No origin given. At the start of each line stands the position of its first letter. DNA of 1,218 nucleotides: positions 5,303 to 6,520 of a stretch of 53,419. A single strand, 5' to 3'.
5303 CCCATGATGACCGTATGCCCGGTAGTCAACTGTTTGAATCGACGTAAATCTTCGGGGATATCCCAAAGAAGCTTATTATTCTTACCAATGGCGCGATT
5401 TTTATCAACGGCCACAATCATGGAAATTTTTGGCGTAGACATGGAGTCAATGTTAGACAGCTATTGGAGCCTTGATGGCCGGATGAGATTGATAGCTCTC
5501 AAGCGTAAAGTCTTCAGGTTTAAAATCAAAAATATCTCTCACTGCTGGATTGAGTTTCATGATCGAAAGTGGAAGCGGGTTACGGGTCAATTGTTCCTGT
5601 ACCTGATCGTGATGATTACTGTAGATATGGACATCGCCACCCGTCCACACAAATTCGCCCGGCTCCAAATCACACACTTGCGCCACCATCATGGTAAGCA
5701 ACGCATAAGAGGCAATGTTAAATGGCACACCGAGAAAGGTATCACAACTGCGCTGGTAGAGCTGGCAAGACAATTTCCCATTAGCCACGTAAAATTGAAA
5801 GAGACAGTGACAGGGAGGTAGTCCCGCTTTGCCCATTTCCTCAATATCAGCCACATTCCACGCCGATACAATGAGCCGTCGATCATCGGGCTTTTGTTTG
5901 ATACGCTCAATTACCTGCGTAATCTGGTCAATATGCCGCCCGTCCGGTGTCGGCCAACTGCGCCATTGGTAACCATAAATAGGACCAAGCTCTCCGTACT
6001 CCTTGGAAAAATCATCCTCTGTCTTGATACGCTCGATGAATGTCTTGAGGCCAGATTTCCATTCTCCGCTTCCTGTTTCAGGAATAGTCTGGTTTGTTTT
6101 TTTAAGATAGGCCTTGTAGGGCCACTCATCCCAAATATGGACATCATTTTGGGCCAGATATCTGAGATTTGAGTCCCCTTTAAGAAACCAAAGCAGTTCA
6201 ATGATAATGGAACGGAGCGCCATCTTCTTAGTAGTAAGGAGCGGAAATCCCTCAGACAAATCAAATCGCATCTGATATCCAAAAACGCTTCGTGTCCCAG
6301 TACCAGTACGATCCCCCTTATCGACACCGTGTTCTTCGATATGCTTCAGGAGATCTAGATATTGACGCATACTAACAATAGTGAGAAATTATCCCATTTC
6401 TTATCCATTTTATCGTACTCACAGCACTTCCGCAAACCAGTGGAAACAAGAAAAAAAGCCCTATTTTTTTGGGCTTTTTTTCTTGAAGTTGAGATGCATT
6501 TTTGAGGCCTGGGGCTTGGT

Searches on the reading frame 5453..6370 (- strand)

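Call 43: search_protein_families(library=phrogs, proteins=[window:5453-6370:-], max_evalue=0.001)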
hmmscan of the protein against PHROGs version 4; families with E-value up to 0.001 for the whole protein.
window:5453-6370:- (305 aa): 4 families
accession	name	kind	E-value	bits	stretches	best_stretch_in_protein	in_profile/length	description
phrog_160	-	DNA, RNA and nucleotide metabolism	2.5e-118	395.8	1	1-305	33-308/335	thymidylate synthase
phrog_5682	-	DNA, RNA and nucleotide metabolism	8.4e-68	228.8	1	113-305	24-209/209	thymidylate synthase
phrog_5131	-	DNA, RNA and nucleotide metabolism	1.2e-24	88.2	1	121-263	92-230/357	thymidylate synthase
phrog_3676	-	DNA, RNA and nucleotide metabolism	1e-13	52.2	1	133-261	99-238/351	thymidylate synthase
